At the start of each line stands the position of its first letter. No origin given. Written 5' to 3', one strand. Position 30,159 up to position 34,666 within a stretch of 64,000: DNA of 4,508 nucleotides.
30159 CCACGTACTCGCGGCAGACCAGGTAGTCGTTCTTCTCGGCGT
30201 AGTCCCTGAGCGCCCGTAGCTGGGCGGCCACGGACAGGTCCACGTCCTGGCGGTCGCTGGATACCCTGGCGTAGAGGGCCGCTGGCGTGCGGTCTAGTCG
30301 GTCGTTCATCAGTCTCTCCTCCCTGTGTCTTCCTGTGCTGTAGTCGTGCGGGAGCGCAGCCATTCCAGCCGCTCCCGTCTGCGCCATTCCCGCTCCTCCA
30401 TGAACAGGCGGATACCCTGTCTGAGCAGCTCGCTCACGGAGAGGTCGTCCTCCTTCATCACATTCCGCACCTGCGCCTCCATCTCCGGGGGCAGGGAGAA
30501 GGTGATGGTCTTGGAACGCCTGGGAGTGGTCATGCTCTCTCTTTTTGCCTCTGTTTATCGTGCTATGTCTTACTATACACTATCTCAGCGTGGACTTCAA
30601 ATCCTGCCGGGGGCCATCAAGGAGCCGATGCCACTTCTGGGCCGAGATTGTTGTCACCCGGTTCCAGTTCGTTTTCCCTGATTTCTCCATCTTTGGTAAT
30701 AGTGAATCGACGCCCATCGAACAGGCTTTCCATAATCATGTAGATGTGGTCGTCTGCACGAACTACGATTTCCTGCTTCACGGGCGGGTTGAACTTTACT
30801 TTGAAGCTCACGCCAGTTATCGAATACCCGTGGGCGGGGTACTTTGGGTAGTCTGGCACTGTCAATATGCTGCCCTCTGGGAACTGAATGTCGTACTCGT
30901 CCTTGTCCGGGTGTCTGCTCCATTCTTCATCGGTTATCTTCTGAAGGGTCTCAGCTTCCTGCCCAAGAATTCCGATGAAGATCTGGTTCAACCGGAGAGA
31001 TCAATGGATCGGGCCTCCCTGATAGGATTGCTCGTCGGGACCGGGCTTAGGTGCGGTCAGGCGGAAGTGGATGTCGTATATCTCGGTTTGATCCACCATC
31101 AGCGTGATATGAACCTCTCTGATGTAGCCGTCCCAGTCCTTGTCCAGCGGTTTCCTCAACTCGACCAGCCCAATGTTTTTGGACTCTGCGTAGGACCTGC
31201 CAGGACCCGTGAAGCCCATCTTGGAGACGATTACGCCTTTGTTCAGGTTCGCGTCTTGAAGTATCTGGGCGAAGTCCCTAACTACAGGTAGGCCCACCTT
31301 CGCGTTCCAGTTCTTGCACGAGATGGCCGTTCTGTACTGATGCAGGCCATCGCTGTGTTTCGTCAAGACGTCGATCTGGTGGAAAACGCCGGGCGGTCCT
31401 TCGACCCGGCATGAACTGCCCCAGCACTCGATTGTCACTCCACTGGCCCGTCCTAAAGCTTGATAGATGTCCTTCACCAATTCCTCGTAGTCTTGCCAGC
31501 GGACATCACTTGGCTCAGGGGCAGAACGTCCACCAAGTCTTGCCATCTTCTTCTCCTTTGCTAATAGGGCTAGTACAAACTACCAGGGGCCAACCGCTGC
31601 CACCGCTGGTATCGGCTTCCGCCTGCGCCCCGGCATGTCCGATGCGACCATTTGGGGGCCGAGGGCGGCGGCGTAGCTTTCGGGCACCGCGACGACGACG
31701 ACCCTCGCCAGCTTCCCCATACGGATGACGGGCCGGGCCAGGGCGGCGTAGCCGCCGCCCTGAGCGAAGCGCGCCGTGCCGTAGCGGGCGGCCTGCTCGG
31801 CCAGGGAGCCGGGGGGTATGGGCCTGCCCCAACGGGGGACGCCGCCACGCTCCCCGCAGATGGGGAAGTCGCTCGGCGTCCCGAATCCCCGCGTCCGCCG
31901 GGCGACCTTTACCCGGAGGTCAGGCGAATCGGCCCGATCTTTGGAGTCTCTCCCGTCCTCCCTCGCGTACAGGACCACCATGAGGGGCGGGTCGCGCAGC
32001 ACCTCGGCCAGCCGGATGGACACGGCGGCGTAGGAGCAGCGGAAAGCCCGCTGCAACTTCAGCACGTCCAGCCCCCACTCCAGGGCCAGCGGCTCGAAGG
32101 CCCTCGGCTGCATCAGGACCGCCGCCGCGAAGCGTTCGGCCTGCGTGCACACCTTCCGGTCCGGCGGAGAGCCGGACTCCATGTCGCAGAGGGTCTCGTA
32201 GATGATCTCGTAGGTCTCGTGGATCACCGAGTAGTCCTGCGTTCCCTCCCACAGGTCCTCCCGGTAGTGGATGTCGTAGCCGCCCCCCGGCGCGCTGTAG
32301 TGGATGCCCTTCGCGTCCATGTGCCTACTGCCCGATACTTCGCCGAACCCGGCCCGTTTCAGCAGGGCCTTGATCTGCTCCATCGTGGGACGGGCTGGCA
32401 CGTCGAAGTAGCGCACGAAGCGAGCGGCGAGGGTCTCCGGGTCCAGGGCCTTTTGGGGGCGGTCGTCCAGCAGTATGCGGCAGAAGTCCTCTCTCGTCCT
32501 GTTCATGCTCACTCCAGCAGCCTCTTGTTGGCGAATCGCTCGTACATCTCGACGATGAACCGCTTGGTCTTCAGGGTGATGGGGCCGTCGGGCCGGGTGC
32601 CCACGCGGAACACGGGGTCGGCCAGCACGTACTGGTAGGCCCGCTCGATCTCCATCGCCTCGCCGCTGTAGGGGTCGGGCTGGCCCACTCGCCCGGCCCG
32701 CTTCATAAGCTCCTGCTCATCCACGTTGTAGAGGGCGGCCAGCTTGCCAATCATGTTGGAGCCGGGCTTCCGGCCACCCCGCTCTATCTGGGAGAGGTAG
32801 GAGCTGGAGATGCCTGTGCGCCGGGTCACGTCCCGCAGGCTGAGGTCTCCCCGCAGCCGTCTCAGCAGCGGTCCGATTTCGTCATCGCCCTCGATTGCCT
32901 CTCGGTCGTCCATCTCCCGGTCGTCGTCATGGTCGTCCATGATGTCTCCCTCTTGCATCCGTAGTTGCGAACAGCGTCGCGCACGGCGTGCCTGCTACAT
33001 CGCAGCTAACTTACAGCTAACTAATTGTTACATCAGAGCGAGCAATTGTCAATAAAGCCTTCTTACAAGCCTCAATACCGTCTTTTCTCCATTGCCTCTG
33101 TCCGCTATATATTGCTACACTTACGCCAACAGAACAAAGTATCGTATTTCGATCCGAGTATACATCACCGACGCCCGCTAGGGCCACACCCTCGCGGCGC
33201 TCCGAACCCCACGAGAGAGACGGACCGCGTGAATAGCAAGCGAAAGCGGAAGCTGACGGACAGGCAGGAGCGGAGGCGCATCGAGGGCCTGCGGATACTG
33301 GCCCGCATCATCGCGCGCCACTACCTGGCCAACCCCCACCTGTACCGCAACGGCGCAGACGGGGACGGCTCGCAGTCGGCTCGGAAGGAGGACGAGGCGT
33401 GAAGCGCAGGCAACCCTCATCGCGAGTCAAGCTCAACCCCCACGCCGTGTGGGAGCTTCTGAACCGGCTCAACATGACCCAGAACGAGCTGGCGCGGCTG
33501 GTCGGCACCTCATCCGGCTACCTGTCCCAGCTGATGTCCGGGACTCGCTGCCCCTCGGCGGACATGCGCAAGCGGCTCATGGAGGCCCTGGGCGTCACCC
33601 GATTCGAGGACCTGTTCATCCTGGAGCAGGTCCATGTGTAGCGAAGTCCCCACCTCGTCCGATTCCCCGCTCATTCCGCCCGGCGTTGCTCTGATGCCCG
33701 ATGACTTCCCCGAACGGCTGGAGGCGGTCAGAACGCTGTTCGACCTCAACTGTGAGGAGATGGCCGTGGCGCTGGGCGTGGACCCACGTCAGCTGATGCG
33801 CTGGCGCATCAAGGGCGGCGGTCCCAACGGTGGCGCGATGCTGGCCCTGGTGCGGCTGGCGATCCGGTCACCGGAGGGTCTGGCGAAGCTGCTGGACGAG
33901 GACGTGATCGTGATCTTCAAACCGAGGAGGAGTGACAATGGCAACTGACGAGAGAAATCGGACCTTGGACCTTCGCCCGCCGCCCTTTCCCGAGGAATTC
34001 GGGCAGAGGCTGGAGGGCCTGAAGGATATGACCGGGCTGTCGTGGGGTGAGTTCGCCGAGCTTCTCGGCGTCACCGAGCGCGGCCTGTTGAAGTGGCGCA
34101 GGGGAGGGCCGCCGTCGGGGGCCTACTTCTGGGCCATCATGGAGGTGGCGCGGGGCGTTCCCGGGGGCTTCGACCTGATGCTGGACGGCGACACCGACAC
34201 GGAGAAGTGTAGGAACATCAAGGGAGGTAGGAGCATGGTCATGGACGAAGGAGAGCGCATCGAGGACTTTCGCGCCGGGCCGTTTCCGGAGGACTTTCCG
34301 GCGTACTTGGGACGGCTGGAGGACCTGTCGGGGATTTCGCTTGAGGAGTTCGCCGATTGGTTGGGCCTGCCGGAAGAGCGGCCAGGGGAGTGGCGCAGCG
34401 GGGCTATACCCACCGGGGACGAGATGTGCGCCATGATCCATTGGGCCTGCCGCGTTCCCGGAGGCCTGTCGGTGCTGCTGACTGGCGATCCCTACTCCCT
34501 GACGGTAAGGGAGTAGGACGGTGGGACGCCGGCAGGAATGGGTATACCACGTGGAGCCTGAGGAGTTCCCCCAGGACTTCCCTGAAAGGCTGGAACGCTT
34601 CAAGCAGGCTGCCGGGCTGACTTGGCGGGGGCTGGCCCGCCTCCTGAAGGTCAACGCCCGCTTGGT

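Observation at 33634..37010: Five copies of an unrecognised ~75-aa 'PFPEDF-HTH-VPGG' module in four consecutive genes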

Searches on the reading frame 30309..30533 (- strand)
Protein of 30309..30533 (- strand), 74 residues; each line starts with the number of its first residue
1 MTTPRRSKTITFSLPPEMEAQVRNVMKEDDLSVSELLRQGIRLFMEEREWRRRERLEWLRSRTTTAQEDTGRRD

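Call 50: search_protein_families(library=phrogs, max_evalue=0.01, proteins=[window:30309-30533:-])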
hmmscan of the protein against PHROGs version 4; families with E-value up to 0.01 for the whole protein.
window:30309-30533:- (74 aa): 4 families
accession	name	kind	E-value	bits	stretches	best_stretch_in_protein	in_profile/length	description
phrog_7325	-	transcription regulation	5e-05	24.5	1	6-54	55-103/151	CopG-like transcriptional repressor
phrog_876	-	transcription regulation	0.00016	22.3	1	5-49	65-109/239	transcriptional repressor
phrog_22338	-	unknown function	0.0039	18.2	1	5-67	53-115/207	-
phrog_4085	-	unknown function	0.0075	17.5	1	9-49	2-42/77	-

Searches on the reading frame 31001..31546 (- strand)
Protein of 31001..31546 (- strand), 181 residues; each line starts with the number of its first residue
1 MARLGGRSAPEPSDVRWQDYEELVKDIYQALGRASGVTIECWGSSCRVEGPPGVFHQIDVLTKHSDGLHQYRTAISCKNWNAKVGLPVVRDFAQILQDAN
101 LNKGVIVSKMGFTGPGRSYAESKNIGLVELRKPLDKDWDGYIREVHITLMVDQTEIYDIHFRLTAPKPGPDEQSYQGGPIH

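Call 3: search_protein_families(library=pfam, max_evalue=1, proteins=[window:31001-31546:-])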
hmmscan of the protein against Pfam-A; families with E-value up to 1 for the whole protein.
window:31001-31546:- (181 aa): 4 families
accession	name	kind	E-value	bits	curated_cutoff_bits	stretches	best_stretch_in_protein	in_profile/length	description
PF04471.18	Mrr_cat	-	2.6e-13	50.5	21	1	15-129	4-107/115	Restriction endonuclease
PF22722.2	NA-iREase1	-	0.036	14.5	27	1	58-130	27-101/106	NACHT-associated inactive Restriction Endonuclease 1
PF24259.1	DUF7460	-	0.15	12.7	27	1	30-44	10-24/51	Domain of unknown function (DUF7460)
PF02241.23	MCR_beta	-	0.23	11.5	25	1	32-69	163-202/249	Methyl-coenzyme M reductase beta subunit, C-terminal domain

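Call 78: search_protein_families(library=padloc, max_evalue=0.001, proteins=[window:31001-31546:-])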
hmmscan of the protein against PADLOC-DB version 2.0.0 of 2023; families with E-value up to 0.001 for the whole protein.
window:31001-31546:- (181 aa): 1 family
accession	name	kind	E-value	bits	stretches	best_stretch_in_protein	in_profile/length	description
PDLC03657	mREase_IV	-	0.00079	16.8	1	72-127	222-279/317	Type IV methyl-directed restriction enzyme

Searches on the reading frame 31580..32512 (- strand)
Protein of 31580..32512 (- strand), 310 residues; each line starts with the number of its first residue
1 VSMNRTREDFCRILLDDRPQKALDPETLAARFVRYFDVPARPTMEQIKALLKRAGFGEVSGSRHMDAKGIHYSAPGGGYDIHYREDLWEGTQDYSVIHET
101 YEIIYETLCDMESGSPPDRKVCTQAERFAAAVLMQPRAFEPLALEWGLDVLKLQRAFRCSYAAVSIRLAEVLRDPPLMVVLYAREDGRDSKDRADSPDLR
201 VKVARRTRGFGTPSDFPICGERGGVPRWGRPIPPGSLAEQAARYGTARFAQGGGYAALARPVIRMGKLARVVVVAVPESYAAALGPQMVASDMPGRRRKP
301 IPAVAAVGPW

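Call 3: search_protein_families(library=pfam, max_evalue=1, proteins=[window:31580-32512:-])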
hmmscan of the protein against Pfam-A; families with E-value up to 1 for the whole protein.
window:31580-32512:- (310 aa): 1 family
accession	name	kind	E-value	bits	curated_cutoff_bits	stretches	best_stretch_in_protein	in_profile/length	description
PF06114.19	Peptidase_M78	-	2.9e-07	30.8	22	1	67-168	18-122/123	IrrE N-terminal-like domain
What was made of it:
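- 31580..32512 (-): M78 (ImmA/IrrE-like) metallopeptidase. Pfam Peptidase_M78, E 2.9e-7 (call 3)
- On ImmR/ImmA-type ICE or phage repressor pair: That description fits the neighbouring 149-aa XRE (32509-32958) and the M78 gene (31580-32512), not the modules (call 3).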

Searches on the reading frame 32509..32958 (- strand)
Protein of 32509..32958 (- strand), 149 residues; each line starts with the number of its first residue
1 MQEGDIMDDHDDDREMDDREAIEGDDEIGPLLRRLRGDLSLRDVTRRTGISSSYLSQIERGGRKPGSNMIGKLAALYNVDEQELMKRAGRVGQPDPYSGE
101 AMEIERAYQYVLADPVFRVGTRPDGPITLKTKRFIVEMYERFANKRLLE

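Call 3: search_protein_families(library=pfam, max_evalue=1, proteins=[window:32509-32958:-])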
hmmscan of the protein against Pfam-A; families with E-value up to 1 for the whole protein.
window:32509-32958:- (149 aa): 4 families
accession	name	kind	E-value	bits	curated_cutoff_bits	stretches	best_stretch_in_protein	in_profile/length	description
PF13560.12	HTH_31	-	5e-11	43.2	27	1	27-84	1-61/64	Helix-turn-helix domain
PF01381.28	HTH_3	-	2e-10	41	23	1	33-84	4-55/55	Helix-turn-helix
PF12844.13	HTH_19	-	3.2e-09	37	30.2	1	39-89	13-63/64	Helix-turn-helix domain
PF13413.12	HTH_25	-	0.0011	19.2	24.6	1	33-61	5-33/62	Helix-turn-helix domain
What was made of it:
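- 32509..32958 (-): 149-aa canonical XRE repressor (ImmR-like) paired with the M78 peptidase. Pfam HTH_31 and HTH_3, E 5e-11 and 2e-10 (call 3)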

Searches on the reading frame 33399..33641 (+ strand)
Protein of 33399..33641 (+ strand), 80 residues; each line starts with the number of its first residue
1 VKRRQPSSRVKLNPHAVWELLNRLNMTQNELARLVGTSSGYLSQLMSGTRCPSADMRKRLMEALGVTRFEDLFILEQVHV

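Call 3: search_protein_families(library=pfam, max_evalue=1, proteins=[window:33399-33641:+])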
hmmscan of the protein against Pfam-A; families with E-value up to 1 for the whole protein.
window:33399-33641:+ (80 aa): 10 families
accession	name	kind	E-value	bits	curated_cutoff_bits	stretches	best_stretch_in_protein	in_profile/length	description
PF01381.28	HTH_3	-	4.9e-11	42.9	23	1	19-67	3-51/55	Helix-turn-helix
PF13560.12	HTH_31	-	7.2e-08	33.1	27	1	23-68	12-58/64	Helix-turn-helix domain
PF12844.13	HTH_19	-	3.7e-07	30.4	30.2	1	20-67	7-54/64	Helix-turn-helix domain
PF13443.12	HTH_26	-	1.8e-05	25.3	22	1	18-76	3-61/63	Cro/C1-type HTH DNA-binding domain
PF13412.12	HTH_24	-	0.012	15.6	21.9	1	26-44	18-36/48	Winged helix-turn-helix DNA-binding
PF13545.12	HTH_Crp_2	-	0.02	15.3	27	1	23-47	20-44/70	Crp-like helix-turn-helix domain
PF17762.8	HTH_ParB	-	0.066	13.8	22.6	1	16-46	11-41/102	ParB HTH domain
PF09280.16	XPC-binding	-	0.081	13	26.4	1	10-48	17-55/57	XPC-binding domain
PF20432.4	Xre-like-HTH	-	0.13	13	25.8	1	19-39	17-37/63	Antitoxin Xre-like helix-turn-helix domain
PF14532.12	Sigma54_activ_2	-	0.18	12.5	25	1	12-54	81-123/138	Sigma-54 interaction domain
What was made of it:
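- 33399..33641 (+): 80-aa canonical XRE (Cro-like position), overlapping gene A by 8 nt. Pfam HTH_3, E 4.9e-11 (call 3)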

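Call 4: search_protein_families(library=ncbifam, max_evalue=1, proteins=[window:33399-33641:+])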
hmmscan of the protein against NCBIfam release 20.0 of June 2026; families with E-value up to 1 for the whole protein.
window:33399-33641:+ (80 aa): 13 families
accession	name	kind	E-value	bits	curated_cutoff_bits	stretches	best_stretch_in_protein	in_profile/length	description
TIGR02607.1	antidote_HigA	equivalog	3e-05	23.8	47.7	1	19-67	14-62/81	HigA family addiction module antitoxin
NF010465.0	PRK13890.1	equivalog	0.00039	20.5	96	1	17-66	10-59/121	conjugal transfer protein TrbA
TIGR00270.2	TIGR00270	equivalog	0.00089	19.1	110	1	22-67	85-130/159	multiprotein bridging factor aMBF1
NF041951.1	phage_RstR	subfamily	0.0016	18.7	80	1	21-67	11-57/108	RstR family transcriptional repressor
TIGR03070.1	couple_hipB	subfamily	0.0094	15.9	71.65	1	23-66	13-56/58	type II toxin-antitoxin system Y4mF family antitoxin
NF041575.1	antitoxPezA_Strep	equivalog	0.017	15.1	290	1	20-66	9-55/158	type II toxin-antitoxin system antitoxin PezA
NF041493.1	MobT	equivalog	0.018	13.8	600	1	24-65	8-49/383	MobT family relaxase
NF041265.1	NadS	equivalog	0.04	14.2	60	1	15-58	33-76/94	NadS family protein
NF006015.0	PRK08154.1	subfamily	0.04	13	204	1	19-67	37-85/314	anaerobic benzoate catabolism transcriptional regulator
NF006328.0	PRK08558.1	equivalog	0.045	13.3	184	1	7-65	6-63/238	adenine phosphoribosyltransferase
NF007257.0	PRK09706.1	subfamily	0.091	12.6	101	1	22-65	15-58/135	transcriptional repressor DicA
NF038139.1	Reg_Aceta_RamB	equivalog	0.11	11.1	700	1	20-67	10-57/465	acetate metabolism transcriptional regulator RamB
TIGR00180.1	parB_part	domain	0.19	11.5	58.45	1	16-54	111-149/186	ParB/RepB/Spo0J family partition protein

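Call 50: search_protein_families(library=phrogs, max_evalue=0.01, proteins=[window:33399-33641:+])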
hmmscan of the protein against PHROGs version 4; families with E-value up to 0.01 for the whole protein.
window:33399-33641:+ (80 aa): 21 families
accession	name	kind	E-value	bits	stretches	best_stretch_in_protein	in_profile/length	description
phrog_8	-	transcription regulation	1e-09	39.3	1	21-67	166-211/346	transcriptional regulator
phrog_3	-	transcription regulation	1.8e-09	38.9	1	15-76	91-149/430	transcriptional repressor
phrog_7241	-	transcription regulation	2.1e-09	38.5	1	20-67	69-116/122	transcriptional regulator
phrog_1468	-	transcription regulation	3.1e-09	37.3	1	21-66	16-60/67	transcriptional repressor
phrog_3642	-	DNA, RNA and nucleotide metabolism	8.2e-07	29.9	1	8-77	3-73/79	HTH DNA binding protein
phrog_1373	-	transcription regulation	8.4e-07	30.1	1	21-67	72-118/166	transcriptional regulator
phrog_2439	-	transcription regulation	1.6e-06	28.3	1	8-67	3-62/367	transcriptional regulator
phrog_2104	-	unknown function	3e-06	28.4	1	8-60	35-87/103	-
phrog_4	-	transcription regulation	4.7e-06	26.8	1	21-68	144-188/400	transcriptional repressor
phrog_296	-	integration and excision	1.4e-05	25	1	19-64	234-280/626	DNA transposition protein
phrog_4779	-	transcription regulation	0.0001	23.8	1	18-63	8-55/98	transcriptional regulator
phrog_5823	-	transcription regulation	0.0001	22.6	1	23-73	17-67/404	transcriptional regulator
phrog_1124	-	transcription regulation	0.00018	22.1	1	16-63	12-58/177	transcriptional regulator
phrog_35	-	transcription regulation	0.0002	22.5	1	26-58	87-118/181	transcriptional repressor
phrog_2328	-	transcription regulation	0.00078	20.2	1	21-67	24-70/128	transcriptional repressor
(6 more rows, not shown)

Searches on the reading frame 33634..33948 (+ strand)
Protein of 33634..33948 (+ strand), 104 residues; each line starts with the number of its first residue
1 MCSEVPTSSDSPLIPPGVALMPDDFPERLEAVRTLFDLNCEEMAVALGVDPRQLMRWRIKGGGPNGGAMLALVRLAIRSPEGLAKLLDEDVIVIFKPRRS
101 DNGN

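Call 3: search_protein_families(library=pfam, max_evalue=1, proteins=[window:33634-33948:+])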
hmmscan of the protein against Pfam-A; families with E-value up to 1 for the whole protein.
window:33634-33948:+ (104 aa): 3 families
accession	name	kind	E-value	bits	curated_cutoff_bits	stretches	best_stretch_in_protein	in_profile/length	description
PF13551.12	HTH_29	-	0.076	13.6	28.1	1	39-60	14-35/64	Winged helix-turn helix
PF13518.12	HTH_28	-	0.094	13.3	25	1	28-58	2-33/52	Helix-turn-helix domain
PF01527.26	HTH_Tnp_1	-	0.25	12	24.1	1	30-60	14-46/75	Transposase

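Call 4: search_protein_families(library=ncbifam, max_evalue=1, proteins=[window:33634-33948:+])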
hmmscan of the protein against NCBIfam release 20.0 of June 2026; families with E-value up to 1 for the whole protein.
window:33634-33948:+ (104 aa): 1 family
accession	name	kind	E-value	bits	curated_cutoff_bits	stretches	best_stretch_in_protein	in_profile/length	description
TIGR03830.1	CxxCG_CxxCG_HTH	subfamily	0.062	13.1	61.8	1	26-86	67-126/127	type II TA system antitoxin MqsA family protein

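Call 50: search_protein_families(library=phrogs, max_evalue=0.01, proteins=[window:33634-33948:+])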
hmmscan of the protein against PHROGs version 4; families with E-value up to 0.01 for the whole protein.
window:33634-33948:+ (104 aa): 3 families
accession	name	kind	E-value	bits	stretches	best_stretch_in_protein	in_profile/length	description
phrog_2328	-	transcription regulation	0.0024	18.7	1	22-63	13-54/128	transcriptional repressor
phrog_2104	-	unknown function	0.0039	18.4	1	26-86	41-100/103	-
phrog_7950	-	transcription regulation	0.0075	17.3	0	26-59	9-42/68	transcriptional repressor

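Call 78: search_protein_families(library=padloc, max_evalue=0.001, proteins=[window:33634-33948:+])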
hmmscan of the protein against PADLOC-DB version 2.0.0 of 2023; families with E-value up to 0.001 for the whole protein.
window:33634-33948:+ (104 aa): 0 families

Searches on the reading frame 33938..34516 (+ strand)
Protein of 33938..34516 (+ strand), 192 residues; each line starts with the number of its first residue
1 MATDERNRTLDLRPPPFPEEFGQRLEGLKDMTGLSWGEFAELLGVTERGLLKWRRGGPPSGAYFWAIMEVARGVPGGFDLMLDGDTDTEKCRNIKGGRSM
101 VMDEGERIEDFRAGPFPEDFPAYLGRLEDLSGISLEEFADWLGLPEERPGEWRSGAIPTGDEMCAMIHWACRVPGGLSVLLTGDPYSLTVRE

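Call 3: search_protein_families(library=pfam, max_evalue=1, proteins=[window:33938-34516:+])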
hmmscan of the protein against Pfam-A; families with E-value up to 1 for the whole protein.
window:33938-34516:+ (192 aa): 5 families
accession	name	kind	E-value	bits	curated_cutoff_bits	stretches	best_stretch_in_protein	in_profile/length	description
PF01381.28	HTH_3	-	0.00072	20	23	1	33-70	9-47/55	Helix-turn-helix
PF13560.12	HTH_31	-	0.0042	17.8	27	1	20-56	1-37/64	Helix-turn-helix domain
PF20432.4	Xre-like-HTH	-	0.13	13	25.8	0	126-146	17-37/63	Antitoxin Xre-like helix-turn-helix domain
PF13556.12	HTH_30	-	0.15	12.3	27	0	124-143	33-52/59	PucR C-terminal helix-turn-helix domain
PF22291.1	DUF6964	-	0.23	11.7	24.5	1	116-137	6-26/36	Family of unknown function (DUF6964)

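Call 4: search_protein_families(library=ncbifam, max_evalue=1, proteins=[window:33938-34516:+])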
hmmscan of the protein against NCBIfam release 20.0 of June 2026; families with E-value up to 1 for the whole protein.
window:33938-34516:+ (192 aa): 1 family
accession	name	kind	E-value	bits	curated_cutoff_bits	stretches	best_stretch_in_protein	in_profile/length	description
NF007481.0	PRK10072.1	equivalog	0.012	16.1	110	1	25-53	38-66/96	HTH-type transcriptional regulator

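Call 33: predict_structure(alignment_id=A3)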
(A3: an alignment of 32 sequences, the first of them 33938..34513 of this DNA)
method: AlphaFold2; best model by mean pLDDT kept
length: 192 residues; sequences in the alignment: 32
mean_pLDDT: 75.8   pTM: 0.46
mean pLDDT of the five models: 75.8, 75.3, 74.7, 74.6, 71.1
residues with pLDDT >= 90: 80; 70-90: 50; 50-70: 12; < 50: 50
segments of 3 or more residues with pLDDT < 50: 1-14, 85-113, 187-192
pLDDT, mean of each block of 10 residues (from residue 1): 43 60 93 95 92 88 88 90 55 39 39 60 93 96 94 90 88 88 55 35
secondary structure, 60 per line:
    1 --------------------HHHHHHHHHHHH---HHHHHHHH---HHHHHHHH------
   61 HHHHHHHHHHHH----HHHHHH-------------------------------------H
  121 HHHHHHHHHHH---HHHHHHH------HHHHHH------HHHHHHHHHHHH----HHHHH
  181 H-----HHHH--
elements in order: H21-32 H36-43 H47-54 H61-72 H77-82 H120-131 H135-141 H148-153 H160-171 H176-181 H187-190
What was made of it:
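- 33938..34516 (+): Gene B: a B1 module (33938-34216) fused to the acidic B2 module (34235-34516). AlphaFold gives two XRE domains and a disordered linker (call 33).
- AlphaFold gives no confident packing between B1 and B2 (pTM 0.46; call 33), so the heteromer idea has no structural support.
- Tried and rejected: AlphaFold gave two independent domains, a disordered linker and pTM 0.46 (call 33).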

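Call 50: search_protein_families(library=phrogs, max_evalue=0.01, proteins=[window:33938-34516:+])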
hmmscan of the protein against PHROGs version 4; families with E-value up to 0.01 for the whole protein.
window:33938-34516:+ (192 aa): 1 family
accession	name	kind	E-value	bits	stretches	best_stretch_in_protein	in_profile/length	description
phrog_2328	-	transcription regulation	2.6e-06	28.3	1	17-56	12-51/128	transcriptional repressor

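Call 78: search_protein_families(library=padloc, max_evalue=0.001, proteins=[window:33938-34516:+])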
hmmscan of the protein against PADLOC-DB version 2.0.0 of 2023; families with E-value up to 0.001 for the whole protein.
window:33938-34516:+ (192 aa): 0 families
